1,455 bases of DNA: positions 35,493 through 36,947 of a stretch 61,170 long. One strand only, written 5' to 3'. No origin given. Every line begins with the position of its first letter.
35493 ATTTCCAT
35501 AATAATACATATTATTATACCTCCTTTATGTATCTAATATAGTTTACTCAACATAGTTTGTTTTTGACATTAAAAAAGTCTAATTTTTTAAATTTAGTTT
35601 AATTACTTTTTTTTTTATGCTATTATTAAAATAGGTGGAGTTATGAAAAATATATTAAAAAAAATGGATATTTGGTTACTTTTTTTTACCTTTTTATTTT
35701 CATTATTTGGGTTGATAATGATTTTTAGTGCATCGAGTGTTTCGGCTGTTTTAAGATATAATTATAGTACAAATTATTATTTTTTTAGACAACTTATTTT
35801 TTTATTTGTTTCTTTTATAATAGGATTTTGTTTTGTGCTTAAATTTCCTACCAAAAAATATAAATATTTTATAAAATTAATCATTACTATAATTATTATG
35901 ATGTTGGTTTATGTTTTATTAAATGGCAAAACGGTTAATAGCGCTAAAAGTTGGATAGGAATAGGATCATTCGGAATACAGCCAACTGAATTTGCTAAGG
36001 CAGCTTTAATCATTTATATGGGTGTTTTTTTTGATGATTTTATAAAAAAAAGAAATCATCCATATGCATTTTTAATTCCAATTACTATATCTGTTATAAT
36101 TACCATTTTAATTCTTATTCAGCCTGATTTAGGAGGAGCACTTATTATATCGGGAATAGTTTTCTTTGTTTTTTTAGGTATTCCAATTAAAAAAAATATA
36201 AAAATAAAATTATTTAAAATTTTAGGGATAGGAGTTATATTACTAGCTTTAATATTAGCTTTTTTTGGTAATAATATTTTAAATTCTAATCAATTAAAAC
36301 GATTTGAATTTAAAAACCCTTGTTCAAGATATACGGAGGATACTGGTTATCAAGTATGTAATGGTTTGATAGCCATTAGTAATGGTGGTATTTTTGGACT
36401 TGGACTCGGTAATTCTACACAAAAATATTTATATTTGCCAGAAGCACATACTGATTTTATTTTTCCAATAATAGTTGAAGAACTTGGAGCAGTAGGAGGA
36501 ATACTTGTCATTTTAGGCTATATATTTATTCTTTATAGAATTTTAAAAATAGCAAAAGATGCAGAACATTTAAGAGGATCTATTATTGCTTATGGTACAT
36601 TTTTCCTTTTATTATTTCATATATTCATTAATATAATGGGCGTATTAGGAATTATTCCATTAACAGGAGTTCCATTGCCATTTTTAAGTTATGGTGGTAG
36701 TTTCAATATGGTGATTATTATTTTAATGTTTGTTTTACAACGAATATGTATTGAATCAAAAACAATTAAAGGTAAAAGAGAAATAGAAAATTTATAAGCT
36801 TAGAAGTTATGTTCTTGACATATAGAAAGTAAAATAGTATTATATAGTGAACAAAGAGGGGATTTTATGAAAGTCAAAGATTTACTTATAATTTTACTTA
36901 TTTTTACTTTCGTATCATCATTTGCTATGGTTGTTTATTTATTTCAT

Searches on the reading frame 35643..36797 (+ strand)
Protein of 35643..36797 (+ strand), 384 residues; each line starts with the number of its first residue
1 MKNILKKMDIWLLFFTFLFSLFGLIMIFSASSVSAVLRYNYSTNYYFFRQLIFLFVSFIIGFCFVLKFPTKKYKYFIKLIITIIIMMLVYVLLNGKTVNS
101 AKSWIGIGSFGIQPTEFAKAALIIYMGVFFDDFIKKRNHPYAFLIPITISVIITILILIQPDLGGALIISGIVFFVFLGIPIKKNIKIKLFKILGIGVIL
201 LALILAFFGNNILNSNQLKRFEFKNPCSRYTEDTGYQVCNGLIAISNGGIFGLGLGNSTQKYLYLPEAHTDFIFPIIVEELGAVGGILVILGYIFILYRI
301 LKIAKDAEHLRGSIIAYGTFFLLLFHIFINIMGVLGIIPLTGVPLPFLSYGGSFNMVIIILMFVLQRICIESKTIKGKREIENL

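Call 96: find_encoding_contigs(protein=window:35643-36797:+, flank=10000, max_places=1)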
Protein window:35643-36797:+ (384 aa): 1 contig read that carries it; 1 place shown.
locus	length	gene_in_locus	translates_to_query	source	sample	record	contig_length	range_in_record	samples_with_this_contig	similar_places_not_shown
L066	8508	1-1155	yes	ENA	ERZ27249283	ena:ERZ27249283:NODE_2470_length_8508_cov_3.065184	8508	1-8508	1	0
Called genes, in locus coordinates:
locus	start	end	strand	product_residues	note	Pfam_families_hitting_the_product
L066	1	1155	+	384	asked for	PF01098:FTSW_RODA_SPOVE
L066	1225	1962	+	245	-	PF04203:Sortase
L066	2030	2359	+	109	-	PF00583:Acetyltransf_1, PF13673:Acetyltransf_10 (weak), PF13508:Acetyltransf_7 (weak)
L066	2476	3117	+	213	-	PF01863:YgjP-like, PF10263:SprT-like (weak)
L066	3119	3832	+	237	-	PF22435:MRM3-like_sub_bind, PF00588:SpoU_methylase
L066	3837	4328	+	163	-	PF01782:RimM, PF05239:PRC, PF24986:PRC_RimM (faint)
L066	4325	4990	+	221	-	PF01746:tRNA_m1G_MT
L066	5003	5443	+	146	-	-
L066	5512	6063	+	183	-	-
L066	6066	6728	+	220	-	-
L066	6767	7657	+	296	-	PF02899:Phage_int_SAM_1, PF13495:Phage_int_SAM_4, PF00589:Phage_integrase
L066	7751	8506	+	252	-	?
